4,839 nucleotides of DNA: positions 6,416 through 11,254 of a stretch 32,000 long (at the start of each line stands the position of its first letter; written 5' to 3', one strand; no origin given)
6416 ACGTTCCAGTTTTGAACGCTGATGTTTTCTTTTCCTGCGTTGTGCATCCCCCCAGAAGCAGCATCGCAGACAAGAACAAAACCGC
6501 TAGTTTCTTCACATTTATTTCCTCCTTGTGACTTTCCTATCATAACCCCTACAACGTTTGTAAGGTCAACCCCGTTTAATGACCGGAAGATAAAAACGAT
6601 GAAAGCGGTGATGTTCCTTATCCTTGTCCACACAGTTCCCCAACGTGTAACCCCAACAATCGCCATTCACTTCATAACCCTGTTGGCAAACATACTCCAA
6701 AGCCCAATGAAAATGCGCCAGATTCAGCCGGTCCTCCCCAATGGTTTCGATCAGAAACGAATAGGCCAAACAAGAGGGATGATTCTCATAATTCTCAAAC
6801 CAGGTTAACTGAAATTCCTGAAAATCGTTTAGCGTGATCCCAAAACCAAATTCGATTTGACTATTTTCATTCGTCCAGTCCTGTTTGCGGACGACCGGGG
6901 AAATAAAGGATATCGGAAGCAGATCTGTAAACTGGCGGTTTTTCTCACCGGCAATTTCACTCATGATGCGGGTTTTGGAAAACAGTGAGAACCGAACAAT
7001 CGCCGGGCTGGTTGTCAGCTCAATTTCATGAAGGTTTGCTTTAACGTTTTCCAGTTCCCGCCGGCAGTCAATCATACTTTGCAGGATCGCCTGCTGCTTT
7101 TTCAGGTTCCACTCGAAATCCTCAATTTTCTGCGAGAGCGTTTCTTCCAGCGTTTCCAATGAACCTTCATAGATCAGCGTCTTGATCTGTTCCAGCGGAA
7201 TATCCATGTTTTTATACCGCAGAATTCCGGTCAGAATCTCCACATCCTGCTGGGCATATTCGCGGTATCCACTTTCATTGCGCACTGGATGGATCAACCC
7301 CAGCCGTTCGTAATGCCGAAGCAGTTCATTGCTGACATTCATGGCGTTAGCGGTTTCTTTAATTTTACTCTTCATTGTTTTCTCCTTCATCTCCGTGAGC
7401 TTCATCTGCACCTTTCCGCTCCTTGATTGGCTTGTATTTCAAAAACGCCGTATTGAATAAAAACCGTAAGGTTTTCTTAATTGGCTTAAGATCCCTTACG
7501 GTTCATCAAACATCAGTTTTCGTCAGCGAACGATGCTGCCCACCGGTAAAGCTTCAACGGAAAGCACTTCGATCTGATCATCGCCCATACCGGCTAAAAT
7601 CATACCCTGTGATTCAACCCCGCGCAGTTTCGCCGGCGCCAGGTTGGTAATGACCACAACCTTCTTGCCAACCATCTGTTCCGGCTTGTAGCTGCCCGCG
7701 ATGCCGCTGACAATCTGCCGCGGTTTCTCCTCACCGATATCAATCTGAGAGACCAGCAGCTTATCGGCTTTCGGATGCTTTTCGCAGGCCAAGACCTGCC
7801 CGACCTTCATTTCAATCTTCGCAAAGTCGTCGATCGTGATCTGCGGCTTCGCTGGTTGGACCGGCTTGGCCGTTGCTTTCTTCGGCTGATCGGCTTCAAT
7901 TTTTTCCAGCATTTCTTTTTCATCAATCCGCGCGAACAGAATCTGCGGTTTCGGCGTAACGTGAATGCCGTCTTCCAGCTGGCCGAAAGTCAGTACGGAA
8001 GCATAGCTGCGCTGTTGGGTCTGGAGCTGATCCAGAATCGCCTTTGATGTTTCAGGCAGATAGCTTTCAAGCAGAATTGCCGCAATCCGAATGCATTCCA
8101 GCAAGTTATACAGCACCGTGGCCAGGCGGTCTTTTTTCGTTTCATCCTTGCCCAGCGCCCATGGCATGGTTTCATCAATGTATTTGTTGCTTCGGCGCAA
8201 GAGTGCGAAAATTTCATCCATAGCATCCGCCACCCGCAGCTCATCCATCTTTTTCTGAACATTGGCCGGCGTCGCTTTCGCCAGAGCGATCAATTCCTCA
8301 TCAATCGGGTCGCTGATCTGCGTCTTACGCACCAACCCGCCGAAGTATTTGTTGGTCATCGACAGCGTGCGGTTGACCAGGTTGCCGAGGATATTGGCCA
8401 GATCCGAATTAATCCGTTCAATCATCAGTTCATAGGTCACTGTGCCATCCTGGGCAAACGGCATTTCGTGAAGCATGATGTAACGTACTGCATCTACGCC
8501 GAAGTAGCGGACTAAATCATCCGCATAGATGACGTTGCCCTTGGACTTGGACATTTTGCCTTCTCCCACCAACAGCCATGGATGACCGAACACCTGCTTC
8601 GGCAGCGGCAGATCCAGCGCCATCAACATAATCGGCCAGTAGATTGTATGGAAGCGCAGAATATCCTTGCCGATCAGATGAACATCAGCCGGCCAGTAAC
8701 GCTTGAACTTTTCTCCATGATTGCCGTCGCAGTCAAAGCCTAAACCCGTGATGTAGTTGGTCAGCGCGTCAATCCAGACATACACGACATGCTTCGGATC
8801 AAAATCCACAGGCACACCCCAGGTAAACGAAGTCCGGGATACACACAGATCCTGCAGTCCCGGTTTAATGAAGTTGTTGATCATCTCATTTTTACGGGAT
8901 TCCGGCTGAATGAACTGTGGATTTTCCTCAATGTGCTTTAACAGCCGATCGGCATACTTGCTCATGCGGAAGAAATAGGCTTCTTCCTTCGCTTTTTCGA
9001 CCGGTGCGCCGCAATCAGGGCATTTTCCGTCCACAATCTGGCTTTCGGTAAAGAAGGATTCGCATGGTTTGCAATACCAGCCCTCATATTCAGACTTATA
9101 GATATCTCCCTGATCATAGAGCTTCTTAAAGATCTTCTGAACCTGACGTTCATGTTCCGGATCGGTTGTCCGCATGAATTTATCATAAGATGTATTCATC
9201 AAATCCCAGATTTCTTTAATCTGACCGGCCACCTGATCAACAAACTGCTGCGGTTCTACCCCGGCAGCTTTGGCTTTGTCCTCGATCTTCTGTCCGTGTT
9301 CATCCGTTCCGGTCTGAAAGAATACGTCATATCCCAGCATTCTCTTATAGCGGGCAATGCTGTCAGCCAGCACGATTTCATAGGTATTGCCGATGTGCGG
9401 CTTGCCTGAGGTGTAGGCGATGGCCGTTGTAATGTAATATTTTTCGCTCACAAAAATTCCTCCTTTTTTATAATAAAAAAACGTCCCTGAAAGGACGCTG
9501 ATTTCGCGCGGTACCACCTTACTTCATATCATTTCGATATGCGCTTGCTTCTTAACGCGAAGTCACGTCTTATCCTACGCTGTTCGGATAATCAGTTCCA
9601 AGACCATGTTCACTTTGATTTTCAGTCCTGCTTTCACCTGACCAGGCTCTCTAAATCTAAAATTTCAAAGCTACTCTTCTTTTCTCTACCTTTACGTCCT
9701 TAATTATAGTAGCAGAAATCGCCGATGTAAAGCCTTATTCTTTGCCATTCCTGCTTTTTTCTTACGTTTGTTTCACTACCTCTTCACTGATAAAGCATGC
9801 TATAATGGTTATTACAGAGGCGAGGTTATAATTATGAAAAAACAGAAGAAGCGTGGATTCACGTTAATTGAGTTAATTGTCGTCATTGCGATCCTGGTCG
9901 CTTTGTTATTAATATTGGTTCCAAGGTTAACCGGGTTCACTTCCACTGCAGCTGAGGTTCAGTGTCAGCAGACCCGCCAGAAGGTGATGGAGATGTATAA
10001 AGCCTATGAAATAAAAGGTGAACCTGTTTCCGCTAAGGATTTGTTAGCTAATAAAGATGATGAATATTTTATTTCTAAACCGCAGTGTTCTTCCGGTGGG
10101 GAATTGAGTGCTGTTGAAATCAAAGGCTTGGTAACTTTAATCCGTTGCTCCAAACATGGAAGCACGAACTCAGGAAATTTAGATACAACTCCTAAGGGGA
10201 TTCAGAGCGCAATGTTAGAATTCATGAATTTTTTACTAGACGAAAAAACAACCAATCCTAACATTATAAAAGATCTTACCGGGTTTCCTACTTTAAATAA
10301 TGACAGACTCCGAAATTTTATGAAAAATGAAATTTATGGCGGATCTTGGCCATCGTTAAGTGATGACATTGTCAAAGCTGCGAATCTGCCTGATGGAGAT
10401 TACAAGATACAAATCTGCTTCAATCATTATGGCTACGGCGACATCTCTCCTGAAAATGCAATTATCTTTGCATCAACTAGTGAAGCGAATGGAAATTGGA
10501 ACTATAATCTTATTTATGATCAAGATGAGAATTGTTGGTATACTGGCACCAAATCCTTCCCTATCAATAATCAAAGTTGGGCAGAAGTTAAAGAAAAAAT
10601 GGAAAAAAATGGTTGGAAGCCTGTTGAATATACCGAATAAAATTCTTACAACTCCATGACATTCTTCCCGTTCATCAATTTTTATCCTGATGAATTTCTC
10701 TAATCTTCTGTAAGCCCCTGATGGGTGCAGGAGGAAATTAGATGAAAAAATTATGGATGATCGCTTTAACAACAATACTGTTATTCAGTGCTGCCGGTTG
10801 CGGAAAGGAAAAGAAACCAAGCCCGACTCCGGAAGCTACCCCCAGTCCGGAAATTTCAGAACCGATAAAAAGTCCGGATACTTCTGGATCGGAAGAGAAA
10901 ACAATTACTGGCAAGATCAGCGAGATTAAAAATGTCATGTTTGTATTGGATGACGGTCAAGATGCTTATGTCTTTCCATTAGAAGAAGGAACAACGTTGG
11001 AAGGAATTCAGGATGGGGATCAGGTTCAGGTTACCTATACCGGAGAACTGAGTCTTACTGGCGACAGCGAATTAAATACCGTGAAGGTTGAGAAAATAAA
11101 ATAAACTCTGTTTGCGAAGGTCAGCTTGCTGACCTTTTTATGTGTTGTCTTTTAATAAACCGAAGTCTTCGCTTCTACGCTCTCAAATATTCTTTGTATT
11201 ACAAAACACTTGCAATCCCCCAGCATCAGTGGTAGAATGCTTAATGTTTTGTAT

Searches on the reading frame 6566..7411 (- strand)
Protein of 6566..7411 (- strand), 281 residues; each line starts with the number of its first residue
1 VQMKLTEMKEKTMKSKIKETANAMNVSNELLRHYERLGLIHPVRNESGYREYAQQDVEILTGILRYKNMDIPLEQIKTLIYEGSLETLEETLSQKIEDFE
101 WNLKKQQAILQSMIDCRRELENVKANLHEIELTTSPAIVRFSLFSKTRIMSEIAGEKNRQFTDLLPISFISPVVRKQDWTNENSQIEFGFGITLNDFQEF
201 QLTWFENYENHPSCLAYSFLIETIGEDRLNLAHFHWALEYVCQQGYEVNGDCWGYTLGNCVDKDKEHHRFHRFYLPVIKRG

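Call 5: search_protein_families(library=pfam, proteins=[window:6566-7411:-], max_evalue=0.001)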
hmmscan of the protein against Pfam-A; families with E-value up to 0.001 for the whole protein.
window:6566-7411:- (281 aa): 2 families
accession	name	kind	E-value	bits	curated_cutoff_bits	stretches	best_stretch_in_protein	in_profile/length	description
PF13411.12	MerR_1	-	4.1e-13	49.7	21.6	1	16-80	2-66/69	MerR HTH family regulatory protein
PF00376.29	MerR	-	1.1e-10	41.5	28.2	1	16-52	1-38/38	MerR family regulatory protein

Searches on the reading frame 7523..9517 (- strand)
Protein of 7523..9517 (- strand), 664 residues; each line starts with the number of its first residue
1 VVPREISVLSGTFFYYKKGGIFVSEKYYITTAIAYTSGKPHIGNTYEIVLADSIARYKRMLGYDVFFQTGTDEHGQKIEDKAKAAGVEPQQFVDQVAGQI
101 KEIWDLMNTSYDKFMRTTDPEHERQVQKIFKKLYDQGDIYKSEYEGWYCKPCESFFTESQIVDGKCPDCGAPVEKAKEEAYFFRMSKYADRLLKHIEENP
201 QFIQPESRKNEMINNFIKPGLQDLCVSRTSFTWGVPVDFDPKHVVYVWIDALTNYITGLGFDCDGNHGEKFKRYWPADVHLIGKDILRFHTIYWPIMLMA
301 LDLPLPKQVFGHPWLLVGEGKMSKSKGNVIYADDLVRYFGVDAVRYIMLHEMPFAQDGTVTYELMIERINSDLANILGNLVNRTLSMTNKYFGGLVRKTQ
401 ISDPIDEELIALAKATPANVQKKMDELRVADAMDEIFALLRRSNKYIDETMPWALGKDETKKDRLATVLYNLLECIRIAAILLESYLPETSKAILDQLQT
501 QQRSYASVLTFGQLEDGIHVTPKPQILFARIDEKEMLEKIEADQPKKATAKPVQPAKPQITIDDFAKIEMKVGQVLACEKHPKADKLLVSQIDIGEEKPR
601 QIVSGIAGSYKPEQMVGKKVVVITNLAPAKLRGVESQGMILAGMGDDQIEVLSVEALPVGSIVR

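Call 5: search_protein_families(library=pfam, proteins=[window:7523-9517:-], max_evalue=0.001)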
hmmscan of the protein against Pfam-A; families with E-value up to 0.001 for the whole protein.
window:7523-9517:- (664 aa): 6 families
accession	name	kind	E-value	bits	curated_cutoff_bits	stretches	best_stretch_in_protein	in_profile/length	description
PF09334.17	tRNA-synt_1g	-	6.1e-115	384.5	20.1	2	170-385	173-391/391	tRNA synthetases class I (M)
PF00133.28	tRNA-synt_1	-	8.6e-35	120.7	22.7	2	25-238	23-244/414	tRNA synthetases class I (I, L, M and V)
PF01588.26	tRNA_bind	-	8.4e-31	106.4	27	1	570-655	1-88/96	Putative tRNA binding domain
PF19303.5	Anticodon_3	-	3.7e-12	46.8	23.5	1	406-536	11-140/152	Anticodon binding domain of methionyl tRNA ligase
PF01406.26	tRNA-synt_1e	-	2.6e-11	43.9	27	1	38-145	21-127/301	tRNA synthetases class I (C) catalytic domain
PF01921.24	tRNA-synt_1f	-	3.3e-09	36.6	27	1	282-354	240-315/360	tRNA synthetases class I (K)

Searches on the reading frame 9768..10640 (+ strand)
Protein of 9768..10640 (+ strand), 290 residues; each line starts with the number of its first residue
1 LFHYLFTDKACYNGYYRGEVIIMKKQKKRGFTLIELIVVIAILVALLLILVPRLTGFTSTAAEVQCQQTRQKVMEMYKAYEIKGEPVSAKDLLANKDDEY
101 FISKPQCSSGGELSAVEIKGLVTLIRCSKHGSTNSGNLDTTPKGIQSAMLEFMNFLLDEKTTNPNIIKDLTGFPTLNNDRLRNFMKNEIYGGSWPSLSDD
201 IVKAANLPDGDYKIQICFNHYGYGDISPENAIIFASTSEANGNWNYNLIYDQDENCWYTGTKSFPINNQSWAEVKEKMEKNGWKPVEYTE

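Call 5: search_protein_families(library=pfam, proteins=[window:9768-10640:+], max_evalue=0.001)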
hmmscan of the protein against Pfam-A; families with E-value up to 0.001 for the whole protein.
window:9768-10640:+ (290 aa): 3 families
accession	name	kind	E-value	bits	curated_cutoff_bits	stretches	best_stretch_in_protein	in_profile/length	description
PF18223.6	PilJ_C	-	7.2e-12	46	26.7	1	176-263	6-91/95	Pili PilJ C-terminal domain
PF07963.17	N_methyl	-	1.3e-07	31.3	21.2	1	26-50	2-26/27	Prokaryotic N-terminal methylation motif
PF22473.1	PilJ_Pilin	-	0.00018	21.9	26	1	81-116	23-58/81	PilJ, Pilin domain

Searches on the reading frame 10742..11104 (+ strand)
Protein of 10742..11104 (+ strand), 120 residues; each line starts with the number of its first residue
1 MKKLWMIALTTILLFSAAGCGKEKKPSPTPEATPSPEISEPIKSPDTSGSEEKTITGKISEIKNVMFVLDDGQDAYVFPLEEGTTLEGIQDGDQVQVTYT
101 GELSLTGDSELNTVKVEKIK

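Call 5: search_protein_families(library=pfam, proteins=[window:10742-11104:+], max_evalue=0.001)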
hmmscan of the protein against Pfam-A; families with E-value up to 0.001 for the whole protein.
window:10742-11104:+ (120 aa): 0 families

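Call 65: search_protein_families(library=pfam, proteins=[window:10742-11104:+], max_evalue=0.01)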
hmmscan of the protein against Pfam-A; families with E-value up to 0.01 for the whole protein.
window:10742-11104:+ (120 aa): 1 family
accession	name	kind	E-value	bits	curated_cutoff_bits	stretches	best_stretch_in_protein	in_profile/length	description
PF07076.17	DUF1344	-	0.0014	18.8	23.1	1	55-100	4-48/60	Protein of unknown function (DUF1344)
